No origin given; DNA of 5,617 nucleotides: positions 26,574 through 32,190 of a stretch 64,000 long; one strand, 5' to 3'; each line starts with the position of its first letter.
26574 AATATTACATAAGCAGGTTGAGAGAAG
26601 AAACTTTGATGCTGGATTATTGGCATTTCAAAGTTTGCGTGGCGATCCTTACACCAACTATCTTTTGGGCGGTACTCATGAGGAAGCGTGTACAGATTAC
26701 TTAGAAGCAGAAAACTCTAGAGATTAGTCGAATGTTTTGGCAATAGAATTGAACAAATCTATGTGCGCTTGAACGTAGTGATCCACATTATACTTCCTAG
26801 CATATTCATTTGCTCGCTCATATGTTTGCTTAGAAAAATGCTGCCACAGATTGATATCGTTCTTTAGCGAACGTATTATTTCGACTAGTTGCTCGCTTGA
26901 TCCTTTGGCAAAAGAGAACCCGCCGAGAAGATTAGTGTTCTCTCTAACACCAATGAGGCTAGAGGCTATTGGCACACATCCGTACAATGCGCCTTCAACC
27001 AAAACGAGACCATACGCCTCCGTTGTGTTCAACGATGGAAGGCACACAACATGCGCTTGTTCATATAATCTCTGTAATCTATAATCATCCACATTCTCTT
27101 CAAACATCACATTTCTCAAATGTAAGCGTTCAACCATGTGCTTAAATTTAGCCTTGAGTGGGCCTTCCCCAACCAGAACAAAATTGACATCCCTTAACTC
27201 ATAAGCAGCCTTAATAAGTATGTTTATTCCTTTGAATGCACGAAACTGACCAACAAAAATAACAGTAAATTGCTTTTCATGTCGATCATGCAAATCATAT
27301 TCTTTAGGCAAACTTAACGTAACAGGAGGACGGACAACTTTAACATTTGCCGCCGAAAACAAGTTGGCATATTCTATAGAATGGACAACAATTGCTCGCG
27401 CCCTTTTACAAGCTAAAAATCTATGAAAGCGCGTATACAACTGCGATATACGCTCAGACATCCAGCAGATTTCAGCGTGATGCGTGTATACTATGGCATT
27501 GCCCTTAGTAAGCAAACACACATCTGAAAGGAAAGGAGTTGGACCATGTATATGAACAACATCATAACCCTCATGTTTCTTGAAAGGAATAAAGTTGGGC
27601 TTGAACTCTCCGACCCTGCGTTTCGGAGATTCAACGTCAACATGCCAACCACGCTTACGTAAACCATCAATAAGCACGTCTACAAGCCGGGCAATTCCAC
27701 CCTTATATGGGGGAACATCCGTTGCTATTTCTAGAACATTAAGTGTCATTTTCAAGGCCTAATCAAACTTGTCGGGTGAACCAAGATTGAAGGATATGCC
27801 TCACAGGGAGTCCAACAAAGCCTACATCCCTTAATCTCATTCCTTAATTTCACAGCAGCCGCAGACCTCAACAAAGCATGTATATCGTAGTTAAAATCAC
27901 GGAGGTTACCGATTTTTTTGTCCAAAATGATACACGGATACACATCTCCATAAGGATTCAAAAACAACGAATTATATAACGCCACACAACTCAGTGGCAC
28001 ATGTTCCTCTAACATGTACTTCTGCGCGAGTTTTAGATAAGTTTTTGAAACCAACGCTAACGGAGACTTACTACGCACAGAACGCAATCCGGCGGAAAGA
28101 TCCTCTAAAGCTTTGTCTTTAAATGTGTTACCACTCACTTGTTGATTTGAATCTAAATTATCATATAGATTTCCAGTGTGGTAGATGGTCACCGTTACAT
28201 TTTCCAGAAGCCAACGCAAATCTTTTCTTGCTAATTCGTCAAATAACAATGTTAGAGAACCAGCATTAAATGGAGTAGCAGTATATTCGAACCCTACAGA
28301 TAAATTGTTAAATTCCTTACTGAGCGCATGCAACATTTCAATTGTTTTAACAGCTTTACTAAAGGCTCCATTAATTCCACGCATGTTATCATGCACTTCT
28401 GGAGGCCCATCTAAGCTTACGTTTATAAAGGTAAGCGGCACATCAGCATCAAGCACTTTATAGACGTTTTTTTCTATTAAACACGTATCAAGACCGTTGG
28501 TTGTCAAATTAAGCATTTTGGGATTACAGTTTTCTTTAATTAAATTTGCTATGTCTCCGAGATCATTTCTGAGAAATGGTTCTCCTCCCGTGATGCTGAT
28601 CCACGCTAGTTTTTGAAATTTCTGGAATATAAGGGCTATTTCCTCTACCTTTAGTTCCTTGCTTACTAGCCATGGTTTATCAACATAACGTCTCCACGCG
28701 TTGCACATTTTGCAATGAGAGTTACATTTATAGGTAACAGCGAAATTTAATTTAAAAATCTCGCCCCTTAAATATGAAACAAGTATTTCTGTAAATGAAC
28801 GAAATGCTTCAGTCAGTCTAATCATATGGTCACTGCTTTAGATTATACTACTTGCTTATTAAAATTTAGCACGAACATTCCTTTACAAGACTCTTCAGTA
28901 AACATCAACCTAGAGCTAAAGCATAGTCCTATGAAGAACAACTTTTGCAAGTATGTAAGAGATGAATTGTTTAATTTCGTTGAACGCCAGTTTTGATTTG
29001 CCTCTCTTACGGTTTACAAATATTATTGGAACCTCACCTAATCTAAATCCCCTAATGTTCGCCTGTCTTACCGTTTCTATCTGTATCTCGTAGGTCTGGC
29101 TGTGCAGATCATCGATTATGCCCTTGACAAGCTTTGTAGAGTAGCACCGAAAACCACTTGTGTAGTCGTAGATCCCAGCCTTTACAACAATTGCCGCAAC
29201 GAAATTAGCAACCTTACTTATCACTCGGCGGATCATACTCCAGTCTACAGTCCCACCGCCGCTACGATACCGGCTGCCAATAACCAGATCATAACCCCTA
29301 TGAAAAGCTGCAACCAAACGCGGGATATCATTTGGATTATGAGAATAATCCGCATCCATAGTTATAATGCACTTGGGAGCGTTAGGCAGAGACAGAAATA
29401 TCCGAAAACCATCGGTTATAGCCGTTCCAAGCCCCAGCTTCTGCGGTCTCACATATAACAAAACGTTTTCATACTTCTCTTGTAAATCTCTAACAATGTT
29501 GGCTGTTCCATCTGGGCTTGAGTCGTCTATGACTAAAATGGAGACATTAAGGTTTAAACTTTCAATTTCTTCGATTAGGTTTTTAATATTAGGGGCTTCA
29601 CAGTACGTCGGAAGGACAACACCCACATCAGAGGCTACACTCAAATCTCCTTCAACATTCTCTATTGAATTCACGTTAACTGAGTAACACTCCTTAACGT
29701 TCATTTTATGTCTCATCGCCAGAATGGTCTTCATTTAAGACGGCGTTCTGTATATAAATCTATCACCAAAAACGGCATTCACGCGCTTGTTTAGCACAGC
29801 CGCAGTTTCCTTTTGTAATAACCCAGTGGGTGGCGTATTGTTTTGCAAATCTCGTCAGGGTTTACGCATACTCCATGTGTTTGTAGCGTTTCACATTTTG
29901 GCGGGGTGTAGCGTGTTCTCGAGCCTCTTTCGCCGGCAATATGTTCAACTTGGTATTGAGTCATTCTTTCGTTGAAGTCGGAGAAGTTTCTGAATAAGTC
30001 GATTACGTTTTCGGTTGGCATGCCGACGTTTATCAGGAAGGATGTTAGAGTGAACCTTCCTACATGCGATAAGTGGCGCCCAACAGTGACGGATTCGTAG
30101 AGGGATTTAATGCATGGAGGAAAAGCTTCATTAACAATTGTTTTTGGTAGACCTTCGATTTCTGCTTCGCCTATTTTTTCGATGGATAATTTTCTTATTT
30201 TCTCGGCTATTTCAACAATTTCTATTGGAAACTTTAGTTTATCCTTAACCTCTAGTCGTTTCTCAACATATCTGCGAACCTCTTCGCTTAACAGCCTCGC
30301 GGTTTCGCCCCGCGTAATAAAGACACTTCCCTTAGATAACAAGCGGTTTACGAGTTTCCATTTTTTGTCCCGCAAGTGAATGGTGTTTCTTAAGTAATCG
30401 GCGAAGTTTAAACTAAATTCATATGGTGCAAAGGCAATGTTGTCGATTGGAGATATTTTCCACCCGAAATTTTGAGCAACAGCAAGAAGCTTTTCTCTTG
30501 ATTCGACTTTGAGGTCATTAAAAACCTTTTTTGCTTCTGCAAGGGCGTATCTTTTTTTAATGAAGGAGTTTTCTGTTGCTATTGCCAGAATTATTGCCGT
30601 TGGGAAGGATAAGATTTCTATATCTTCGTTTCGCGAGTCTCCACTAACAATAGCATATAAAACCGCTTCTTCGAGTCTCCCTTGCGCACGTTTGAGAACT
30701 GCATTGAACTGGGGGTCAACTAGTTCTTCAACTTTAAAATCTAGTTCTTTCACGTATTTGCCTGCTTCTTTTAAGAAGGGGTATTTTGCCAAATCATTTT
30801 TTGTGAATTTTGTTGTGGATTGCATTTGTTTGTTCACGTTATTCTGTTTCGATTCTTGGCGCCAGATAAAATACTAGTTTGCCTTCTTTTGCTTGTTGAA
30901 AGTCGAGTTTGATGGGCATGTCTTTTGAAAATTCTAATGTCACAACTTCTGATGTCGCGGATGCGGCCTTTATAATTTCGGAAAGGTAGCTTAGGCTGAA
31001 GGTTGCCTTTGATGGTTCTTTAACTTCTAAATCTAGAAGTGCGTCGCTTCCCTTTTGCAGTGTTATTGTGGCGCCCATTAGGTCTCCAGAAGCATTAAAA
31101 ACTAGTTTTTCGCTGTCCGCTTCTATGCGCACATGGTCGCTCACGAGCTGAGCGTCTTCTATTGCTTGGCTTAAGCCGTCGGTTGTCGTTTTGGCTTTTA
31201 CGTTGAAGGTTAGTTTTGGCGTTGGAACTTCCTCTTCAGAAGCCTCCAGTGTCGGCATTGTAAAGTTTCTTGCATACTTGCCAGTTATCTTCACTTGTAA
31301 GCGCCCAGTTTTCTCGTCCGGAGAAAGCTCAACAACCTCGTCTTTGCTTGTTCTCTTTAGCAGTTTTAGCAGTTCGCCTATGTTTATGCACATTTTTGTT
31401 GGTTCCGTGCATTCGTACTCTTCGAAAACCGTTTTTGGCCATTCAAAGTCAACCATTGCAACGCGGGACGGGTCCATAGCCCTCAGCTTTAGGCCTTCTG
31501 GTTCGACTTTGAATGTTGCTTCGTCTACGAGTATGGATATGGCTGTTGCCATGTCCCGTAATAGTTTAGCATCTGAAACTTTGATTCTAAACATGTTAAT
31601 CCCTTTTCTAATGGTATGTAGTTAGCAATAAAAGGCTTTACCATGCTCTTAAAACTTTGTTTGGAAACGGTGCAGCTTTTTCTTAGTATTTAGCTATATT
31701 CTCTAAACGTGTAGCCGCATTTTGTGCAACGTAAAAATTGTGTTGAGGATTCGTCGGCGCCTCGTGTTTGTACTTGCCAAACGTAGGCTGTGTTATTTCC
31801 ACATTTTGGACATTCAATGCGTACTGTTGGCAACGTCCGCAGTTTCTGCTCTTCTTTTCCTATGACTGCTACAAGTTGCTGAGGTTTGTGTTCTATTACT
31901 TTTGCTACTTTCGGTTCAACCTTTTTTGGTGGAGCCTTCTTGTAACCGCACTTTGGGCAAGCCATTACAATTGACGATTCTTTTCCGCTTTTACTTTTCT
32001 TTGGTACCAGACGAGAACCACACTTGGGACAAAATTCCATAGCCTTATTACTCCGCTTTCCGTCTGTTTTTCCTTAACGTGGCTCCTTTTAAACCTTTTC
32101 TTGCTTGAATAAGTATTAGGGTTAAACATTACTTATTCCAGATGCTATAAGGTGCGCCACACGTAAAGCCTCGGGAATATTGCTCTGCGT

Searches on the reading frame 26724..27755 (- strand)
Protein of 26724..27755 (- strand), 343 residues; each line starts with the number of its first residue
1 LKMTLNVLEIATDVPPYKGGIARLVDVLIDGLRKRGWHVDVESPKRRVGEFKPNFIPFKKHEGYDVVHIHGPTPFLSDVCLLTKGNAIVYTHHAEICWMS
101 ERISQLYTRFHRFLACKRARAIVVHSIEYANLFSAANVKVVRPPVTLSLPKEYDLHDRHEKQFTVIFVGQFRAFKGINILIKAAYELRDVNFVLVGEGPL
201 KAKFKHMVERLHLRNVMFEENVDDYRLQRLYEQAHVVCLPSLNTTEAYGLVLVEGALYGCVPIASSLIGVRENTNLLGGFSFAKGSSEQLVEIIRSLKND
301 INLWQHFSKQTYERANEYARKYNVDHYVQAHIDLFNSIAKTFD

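Call 10: search_protein_families(library=pfam, proteins=[window:26724-27755:-], max_evalue=0.001)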
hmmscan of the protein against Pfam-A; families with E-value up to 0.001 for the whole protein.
window:26724-27755:- (343 aa): 4 families
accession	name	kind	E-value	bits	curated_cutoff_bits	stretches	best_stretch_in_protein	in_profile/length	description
PF00534.26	Glycos_transf_1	-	1.9e-24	86.6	26.4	1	158-313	11-171/172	Glycosyl transferases group 1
PF13692.12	Glyco_trans_1_4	-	1.1e-19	71.5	27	1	163-299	2-141/142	Glycosyl transferases group 1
PF13439.12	Glyco_transf_4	-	1.6e-09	38.5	28.5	1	55-135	64-150/170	Glycosyltransferase Family 4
PF13579.12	Glyco_trans_4_4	-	0.00022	22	29.7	0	60-138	68-147/158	Glycosyl transferase 4-like domain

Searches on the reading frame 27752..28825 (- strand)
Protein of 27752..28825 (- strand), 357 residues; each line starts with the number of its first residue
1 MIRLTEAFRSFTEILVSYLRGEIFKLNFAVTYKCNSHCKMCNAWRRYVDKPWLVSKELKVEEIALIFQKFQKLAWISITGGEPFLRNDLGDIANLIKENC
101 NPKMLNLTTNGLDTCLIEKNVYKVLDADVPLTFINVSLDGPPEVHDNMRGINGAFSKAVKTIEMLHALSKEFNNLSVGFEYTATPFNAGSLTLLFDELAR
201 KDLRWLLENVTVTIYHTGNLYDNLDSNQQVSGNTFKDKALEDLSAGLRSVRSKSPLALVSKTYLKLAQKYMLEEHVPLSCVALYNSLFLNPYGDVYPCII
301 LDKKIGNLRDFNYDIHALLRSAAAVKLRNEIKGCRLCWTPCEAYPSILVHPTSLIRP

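Call 10: search_protein_families(library=pfam, proteins=[window:27752-28825:-], max_evalue=0.001)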
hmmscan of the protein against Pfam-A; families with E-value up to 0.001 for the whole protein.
window:27752-28825:- (357 aa): 3 families
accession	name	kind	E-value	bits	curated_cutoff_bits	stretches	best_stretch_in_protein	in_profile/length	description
PF04055.27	Radical_SAM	-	2e-15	57.8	29.5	1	30-177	3-149/166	Radical SAM superfamily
PF13186.11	SPASM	-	2.4e-06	28.2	21.5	1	280-338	1-67/67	Iron-sulfur cluster-binding domain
PF13353.11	Fer4_12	-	3e-05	24.8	22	1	33-146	14-121/137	4Fe-4S single cluster domain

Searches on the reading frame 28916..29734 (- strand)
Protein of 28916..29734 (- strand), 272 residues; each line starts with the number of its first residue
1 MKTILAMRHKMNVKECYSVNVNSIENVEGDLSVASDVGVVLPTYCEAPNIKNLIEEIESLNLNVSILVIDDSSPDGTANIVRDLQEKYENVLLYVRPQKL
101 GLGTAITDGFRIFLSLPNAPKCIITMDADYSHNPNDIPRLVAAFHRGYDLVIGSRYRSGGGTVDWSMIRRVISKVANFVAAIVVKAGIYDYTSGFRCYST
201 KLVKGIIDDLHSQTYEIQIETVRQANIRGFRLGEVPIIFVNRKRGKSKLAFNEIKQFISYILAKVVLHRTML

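Call 10: search_protein_families(library=pfam, proteins=[window:28916-29734:-], max_evalue=0.001)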
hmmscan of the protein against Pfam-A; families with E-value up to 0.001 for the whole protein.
window:28916-29734:- (272 aa): 2 families
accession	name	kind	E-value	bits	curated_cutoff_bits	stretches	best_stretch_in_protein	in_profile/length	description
PF00535.33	Glycos_transf_2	-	1.1e-28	100.7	23.3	1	39-204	2-165/168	Glycosyl transferase family 2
PF13641.12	Glyco_tranf_2_3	-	0.00013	22.5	27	1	37-155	3-123/230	Glycosyltransferase like family 2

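Call 67: search_solved_structures(query=window:28916-29734:-, max_evalue=0.001)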
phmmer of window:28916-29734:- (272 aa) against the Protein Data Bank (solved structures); distinct sequences matched with E-value up to 0.001: 7.
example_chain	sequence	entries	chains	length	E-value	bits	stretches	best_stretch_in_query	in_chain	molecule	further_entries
5mlz_A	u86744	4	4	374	6.6e-29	103.8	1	36-261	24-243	Dolichol monophosphate mannose synthase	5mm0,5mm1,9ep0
9hwj_A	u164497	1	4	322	9.5e-16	60.7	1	35-255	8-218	Undecaprenyl-phosphate 4-deoxy-4-formamido-L-arabinose transferase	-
9bhc_C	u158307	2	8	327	3.7e-15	58.8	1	35-255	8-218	Undecaprenyl-phosphate 4-deoxy-4-formamido-L-arabinose transferase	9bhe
8vxh_A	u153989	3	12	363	4e-15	58.7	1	34-255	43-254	Undecaprenyl-phosphate 4-deoxy-4-formamido-L-arabinose transferase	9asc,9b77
9nye_A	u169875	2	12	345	6.3e-07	31.8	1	25-206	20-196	Glycosyltransferase sll0501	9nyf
5eke_A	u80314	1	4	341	7.3e-07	31.6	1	25-206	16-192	Uncharacterized glycosyltransferase sll0501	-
5ekp_C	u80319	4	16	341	7.3e-07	31.6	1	25-206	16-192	Uncharacterized glycosyltransferase sll0501 | Glycosyltransferase sll0501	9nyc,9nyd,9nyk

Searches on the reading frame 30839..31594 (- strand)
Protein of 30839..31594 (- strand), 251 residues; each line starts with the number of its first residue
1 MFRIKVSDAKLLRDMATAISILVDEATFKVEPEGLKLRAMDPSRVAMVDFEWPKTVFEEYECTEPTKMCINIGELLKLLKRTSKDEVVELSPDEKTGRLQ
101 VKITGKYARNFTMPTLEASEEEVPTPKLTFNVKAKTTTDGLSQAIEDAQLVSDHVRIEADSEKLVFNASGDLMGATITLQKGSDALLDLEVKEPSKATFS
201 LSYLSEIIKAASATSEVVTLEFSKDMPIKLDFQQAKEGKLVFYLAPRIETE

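Call 11: search_protein_families(library=pfam, proteins=[window:30839-31594:-], max_evalue=0.001)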
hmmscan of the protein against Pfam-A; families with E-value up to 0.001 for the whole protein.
window:30839-31594:- (251 aa): 3 families
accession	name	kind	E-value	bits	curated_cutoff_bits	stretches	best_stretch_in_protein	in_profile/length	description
PF00705.23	PCNA_N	-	1.1e-18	67.6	20.3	1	1-103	1-103/127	Proliferating cell nuclear antigen, N-terminal domain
PF02747.20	PCNA_C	-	5e-16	59.5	23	1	138-246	15-127/128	Proliferating cell nuclear antigen, C-terminal domain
PF04139.18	Rad9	-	9.3e-05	22.4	25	1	17-245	6-251/253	Rad9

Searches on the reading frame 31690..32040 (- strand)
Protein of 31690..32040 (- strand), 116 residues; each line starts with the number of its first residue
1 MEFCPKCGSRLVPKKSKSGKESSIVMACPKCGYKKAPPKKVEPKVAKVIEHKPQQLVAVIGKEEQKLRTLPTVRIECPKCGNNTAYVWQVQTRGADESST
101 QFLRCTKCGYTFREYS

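Call 11: search_protein_families(library=pfam, proteins=[window:31690-32040:-], max_evalue=0.001)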
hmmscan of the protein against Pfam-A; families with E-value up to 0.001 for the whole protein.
window:31690-32040:- (116 aa): 14 families
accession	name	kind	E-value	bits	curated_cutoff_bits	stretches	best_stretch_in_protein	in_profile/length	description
PF01096.23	Zn_ribbon_TFIIS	-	1.5e-18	66.7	21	1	75-113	1-39/39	Transcription factor S-II (TFIIS)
PF02150.21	Zn_ribbon_RPB9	-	8.3e-09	35.6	25.2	1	1-35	1-31/36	RNA polymerases M/15 Kd subunit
PF13240.11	Zn_Ribbon_1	-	1.7e-06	28.1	25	0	2-11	14-23/23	zinc-ribbon domain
PF13248.11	Zn_ribbon_3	-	4.3e-06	26.4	27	0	2-11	17-26/26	zinc-ribbon domain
PF24042.1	DUF7351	-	2.1e-05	24.8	31.2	1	4-112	4-104/177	Domain of unknown function (DUF7351)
PF08274.17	Zn_Ribbon_YjdM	-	2.4e-05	24.7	30.8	0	4-33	5-27/30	PhnA Zinc-Ribbon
PF01396.24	Zn_ribbon_Top1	-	2.9e-05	24.2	32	0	3-20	3-20/39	Topoisomerase DNA binding C4 zinc finger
PF12773.13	DZR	-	3.9e-05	24.2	27.3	0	2-37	13-36/45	Double zinc ribbon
PF24452.1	DUF7568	-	4.7e-05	24.1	27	0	65-112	66-111/121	Family of unknown function (DUF7568)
PF14354.12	Lar_restr_allev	-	0.00014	22.5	28.6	0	4-34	6-39/58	Restriction alleviation protein Lar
PF07282.18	Cas12f1-like_TNB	-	0.00014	22.4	26.3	0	76-111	30-49/60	Cas12f1-like, TNB domain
PF09723.15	Zn_ribbon_8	-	0.00025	21.4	34.4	0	4-34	8-35/41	Zinc ribbon domain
PF13408.12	Zn_ribbon_recom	-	0.00048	20.9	25.3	0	3-31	7-32/58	Recombinase zinc beta ribbon domain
PF24460.1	DUF7575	-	0.00052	19.8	28.5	0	75-83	4-12/28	Domain of unknown function (DUF7575)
